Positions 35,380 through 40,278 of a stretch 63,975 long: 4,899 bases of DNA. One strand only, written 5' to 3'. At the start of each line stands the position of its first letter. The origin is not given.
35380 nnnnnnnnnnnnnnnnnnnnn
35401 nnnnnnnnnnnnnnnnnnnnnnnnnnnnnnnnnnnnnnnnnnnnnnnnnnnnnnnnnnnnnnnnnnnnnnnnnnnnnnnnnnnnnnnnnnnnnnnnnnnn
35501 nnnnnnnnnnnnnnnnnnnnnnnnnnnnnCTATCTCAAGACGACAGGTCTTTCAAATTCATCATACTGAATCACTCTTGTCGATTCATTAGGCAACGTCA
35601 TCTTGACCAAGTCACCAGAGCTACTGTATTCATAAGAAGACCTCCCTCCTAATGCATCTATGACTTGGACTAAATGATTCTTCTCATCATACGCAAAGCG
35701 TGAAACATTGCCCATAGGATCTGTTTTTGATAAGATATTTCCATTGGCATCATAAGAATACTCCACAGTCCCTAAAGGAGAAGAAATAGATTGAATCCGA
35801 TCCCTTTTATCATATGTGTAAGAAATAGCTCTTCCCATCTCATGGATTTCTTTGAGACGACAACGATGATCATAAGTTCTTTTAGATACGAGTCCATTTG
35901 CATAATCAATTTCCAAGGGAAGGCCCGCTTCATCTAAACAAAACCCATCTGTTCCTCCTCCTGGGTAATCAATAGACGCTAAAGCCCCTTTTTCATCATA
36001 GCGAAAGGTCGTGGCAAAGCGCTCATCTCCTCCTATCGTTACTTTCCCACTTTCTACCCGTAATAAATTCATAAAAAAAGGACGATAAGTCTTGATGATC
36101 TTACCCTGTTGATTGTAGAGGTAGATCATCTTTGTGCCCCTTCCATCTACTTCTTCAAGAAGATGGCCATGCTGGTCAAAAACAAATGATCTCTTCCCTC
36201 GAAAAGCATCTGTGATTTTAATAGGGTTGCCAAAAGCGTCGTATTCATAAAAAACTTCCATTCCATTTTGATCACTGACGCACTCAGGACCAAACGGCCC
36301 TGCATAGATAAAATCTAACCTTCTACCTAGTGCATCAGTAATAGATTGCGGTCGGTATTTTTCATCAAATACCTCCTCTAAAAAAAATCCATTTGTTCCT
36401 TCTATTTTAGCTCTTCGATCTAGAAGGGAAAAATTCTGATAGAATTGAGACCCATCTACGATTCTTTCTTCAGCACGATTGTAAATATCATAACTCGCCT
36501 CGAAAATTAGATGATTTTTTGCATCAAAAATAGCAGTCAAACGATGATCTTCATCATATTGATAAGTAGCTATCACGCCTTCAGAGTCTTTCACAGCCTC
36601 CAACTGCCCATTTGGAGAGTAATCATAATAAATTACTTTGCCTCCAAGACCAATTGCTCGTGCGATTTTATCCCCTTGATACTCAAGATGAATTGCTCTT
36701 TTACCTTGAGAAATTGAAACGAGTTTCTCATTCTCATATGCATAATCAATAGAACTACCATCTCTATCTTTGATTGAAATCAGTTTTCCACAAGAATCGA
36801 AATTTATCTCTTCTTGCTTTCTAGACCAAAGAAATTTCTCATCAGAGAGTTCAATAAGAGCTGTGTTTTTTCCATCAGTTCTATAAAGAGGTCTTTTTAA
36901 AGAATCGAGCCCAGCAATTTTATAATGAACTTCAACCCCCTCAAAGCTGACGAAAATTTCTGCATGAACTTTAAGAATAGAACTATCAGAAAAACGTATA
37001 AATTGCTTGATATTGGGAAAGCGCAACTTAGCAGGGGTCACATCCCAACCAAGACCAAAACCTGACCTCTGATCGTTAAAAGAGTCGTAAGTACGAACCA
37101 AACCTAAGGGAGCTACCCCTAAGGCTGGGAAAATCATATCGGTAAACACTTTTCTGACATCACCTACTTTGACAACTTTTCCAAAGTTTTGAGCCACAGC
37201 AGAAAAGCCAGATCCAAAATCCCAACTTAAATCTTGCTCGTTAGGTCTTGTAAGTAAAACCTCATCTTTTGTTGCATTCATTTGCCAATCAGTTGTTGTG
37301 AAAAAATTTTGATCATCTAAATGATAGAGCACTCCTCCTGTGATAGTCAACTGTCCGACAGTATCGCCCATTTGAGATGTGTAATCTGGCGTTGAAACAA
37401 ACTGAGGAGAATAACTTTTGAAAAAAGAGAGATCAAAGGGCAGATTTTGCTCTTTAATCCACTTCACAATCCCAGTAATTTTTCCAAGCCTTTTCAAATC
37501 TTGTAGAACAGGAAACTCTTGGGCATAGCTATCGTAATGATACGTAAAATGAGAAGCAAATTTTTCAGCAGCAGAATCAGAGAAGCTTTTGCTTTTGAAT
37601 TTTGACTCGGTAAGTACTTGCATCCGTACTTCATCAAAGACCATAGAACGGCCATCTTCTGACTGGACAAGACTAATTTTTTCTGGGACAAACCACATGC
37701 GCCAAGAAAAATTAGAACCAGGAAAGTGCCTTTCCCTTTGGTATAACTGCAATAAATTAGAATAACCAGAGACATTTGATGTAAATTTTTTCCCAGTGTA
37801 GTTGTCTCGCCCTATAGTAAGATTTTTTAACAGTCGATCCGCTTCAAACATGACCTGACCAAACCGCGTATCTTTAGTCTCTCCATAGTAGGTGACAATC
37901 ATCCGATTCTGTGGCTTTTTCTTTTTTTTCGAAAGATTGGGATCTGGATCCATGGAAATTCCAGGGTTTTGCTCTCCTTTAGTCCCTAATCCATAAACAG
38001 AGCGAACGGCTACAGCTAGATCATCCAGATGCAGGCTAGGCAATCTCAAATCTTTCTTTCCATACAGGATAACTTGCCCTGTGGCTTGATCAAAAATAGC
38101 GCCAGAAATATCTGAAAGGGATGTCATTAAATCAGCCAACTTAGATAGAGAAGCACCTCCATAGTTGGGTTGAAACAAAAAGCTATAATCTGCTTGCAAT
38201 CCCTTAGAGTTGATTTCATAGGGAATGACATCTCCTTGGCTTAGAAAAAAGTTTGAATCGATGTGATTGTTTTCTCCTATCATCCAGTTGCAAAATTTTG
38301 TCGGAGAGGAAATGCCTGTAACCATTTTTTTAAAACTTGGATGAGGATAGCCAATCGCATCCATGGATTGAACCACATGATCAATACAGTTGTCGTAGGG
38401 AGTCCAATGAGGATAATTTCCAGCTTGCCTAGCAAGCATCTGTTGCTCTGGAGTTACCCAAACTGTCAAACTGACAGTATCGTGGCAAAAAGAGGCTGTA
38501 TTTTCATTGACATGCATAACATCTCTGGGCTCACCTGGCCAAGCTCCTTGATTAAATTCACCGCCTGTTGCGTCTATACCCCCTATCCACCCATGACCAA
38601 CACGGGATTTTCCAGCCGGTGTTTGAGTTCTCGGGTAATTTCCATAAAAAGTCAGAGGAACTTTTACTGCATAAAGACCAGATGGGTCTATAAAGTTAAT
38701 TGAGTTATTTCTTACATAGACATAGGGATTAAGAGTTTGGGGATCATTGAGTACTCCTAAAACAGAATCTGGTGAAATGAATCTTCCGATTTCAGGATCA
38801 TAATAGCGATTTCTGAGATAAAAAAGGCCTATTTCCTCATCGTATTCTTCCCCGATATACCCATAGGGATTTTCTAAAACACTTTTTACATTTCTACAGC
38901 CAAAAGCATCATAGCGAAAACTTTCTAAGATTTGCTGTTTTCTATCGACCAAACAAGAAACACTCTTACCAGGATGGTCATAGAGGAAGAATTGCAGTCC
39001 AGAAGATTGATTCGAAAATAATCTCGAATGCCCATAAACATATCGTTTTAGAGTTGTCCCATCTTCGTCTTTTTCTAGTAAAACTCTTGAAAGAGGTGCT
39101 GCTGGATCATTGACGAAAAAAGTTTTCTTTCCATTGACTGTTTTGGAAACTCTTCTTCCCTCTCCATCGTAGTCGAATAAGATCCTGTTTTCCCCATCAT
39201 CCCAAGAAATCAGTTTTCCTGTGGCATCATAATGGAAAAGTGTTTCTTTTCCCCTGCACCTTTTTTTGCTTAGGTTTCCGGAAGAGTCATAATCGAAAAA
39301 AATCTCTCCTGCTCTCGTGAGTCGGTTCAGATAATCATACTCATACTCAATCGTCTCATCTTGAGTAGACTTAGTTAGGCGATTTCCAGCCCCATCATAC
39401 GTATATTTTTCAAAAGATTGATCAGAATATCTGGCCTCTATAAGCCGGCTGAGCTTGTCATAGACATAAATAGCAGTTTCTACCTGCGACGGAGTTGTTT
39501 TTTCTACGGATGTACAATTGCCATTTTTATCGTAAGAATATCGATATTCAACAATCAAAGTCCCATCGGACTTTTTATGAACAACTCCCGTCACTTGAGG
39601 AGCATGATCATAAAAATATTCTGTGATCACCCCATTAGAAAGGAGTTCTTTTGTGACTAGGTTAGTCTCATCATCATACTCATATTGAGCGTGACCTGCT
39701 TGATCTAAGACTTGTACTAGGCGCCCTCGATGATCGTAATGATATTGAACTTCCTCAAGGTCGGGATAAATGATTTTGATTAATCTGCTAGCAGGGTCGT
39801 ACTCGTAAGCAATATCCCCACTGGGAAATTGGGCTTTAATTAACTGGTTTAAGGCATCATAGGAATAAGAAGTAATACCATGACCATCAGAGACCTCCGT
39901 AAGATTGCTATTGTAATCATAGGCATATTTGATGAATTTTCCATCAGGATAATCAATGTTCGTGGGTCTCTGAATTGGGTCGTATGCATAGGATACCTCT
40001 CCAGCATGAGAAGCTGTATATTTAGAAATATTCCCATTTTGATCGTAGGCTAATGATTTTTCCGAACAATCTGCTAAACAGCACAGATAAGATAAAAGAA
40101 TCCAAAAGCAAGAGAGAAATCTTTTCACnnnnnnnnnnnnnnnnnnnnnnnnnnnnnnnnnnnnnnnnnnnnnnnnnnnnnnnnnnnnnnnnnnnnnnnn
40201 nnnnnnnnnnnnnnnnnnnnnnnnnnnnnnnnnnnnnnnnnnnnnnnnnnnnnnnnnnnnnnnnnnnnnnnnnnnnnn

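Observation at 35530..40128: Rhs/YD-repeat protein with permuted domain order: half shell, Rhs core (DPSGL), ~530 aa unknown, then a second YD block that opens like a shell N-terminus and has no core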

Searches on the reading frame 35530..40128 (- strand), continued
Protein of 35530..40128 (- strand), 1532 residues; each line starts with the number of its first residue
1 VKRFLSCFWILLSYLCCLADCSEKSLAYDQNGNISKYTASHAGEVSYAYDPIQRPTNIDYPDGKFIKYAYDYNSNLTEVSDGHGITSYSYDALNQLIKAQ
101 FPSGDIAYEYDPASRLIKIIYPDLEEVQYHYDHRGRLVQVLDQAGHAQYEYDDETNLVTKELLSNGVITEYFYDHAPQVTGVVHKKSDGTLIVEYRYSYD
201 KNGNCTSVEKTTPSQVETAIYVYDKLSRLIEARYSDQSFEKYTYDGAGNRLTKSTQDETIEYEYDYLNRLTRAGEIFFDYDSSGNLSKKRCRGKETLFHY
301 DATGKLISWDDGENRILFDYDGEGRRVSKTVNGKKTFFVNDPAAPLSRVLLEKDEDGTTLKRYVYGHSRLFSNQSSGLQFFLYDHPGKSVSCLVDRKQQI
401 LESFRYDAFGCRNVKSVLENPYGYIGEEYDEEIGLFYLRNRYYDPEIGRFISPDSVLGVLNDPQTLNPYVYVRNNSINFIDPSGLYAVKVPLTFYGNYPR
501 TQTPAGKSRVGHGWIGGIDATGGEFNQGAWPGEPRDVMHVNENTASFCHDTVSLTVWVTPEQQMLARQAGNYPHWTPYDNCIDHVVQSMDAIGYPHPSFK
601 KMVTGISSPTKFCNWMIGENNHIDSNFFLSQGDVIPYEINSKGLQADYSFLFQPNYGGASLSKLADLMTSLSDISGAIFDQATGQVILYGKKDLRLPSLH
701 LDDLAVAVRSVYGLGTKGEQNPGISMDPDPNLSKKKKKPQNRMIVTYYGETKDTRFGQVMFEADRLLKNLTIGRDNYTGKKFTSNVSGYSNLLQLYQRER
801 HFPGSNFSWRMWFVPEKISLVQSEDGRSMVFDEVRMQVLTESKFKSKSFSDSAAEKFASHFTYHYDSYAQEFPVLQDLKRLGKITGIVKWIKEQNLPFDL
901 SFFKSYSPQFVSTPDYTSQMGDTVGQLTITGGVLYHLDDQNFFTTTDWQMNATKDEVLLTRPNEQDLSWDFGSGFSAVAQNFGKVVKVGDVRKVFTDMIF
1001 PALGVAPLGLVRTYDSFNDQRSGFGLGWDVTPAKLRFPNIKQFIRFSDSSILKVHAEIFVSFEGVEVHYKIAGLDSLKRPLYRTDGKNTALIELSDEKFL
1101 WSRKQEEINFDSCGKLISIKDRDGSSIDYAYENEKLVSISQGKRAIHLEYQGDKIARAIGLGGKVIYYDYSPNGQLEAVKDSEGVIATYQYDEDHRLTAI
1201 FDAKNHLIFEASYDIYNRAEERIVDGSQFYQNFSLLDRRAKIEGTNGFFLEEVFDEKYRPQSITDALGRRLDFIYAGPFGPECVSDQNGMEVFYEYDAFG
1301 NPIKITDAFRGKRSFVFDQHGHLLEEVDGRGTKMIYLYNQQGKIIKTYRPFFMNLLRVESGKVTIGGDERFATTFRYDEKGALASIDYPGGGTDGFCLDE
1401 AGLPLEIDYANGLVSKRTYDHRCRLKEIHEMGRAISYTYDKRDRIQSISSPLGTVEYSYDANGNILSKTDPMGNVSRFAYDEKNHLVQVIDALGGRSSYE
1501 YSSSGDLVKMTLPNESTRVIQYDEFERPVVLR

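Call 56: search_protein_families(library=pfam, proteins=[P0109, P0086], max_evalue=0.01)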
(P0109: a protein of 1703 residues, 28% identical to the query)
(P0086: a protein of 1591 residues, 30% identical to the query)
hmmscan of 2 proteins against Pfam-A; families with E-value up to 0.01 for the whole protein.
P0109 (1703 aa): 2 families
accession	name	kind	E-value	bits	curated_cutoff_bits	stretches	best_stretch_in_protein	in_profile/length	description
PF05593.20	RHS_repeat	-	1.6e-86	283.7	22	13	942-978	1-37/38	RHS Repeat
PF07705.17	CARDB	-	2.8e-12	47.2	22.7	1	1156-1266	2-99/101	CARDB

P0086 (1591 aa): 5 families
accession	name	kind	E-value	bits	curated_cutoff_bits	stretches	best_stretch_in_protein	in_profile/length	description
PF05593.20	RHS_repeat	-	2.3e-96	315.1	22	16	1140-1176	1-37/38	RHS Repeat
PF25023.1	TEN_YD-shell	-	1.7e-12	46.7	50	1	74-382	578-892/909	Teneurin YD-shell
PF15283.12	DUF4595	-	3.6e-08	34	34.2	0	1360-1457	4-112/202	Domain of unknown function (DUF4595) with porin-like fold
PF07661.19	MORN_2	-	1.6e-05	25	29.6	0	1114-1127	3-16/22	MORN repeat variant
PF20148.4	DUF6531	-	0.00013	22.7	24.1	1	927-970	9-50/74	Domain of unknown function (DUF6531)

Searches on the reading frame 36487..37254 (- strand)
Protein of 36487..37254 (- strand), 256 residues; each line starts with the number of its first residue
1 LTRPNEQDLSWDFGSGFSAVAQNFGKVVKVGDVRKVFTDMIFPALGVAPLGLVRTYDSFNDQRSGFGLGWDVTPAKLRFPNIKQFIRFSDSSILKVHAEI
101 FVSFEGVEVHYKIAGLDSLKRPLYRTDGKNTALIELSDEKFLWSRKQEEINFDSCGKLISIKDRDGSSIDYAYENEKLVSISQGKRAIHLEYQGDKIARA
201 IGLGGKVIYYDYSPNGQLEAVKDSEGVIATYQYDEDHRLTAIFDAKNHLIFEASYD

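Call 8: search_protein_families(library=pfam, proteins=[window:36487-37254:-], max_evalue=10)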
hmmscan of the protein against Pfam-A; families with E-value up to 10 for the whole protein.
seq(256 aa): 2 families
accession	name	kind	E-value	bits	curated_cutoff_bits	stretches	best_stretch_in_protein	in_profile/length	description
PF05593.20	RHS_repeat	-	1.3e-10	41.9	22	2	212-242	1-31/38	RHS Repeat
PF20148.4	DUF6531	-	0.0016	19.1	24.1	1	34-72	12-48/74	Domain of unknown function (DUF6531)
